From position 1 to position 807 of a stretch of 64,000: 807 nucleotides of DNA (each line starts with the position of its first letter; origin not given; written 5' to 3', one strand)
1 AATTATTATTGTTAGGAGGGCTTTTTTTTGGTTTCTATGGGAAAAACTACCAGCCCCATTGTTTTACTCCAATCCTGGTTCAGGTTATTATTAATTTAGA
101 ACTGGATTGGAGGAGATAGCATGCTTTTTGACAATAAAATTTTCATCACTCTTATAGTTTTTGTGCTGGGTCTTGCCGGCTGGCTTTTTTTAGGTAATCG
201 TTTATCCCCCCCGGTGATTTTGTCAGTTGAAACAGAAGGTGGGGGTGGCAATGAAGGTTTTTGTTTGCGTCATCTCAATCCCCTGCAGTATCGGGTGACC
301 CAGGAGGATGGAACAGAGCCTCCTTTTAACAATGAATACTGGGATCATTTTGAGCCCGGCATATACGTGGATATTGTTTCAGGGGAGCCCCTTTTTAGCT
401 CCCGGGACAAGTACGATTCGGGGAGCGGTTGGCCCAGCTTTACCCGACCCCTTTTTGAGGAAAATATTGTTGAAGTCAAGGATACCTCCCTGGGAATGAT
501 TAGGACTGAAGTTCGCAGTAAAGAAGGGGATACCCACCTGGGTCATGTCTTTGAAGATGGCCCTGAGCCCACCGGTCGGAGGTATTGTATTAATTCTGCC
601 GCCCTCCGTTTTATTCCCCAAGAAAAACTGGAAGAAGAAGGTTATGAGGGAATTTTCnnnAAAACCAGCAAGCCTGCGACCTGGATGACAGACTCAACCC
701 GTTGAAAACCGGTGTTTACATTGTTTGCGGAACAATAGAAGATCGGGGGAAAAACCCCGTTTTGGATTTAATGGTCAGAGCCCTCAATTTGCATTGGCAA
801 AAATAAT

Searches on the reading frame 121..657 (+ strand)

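Call 48: search_protein_families(library=pfam, proteins=[window:121-657:+], max_evalue=0.00001)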
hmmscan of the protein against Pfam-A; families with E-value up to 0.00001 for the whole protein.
window:121-657:+ (179 aa): 1 family
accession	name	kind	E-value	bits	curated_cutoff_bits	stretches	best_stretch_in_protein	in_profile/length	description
PF01641.26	SelR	-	1.1e-48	164.4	24.9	1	52-166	1-116/116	SelR domain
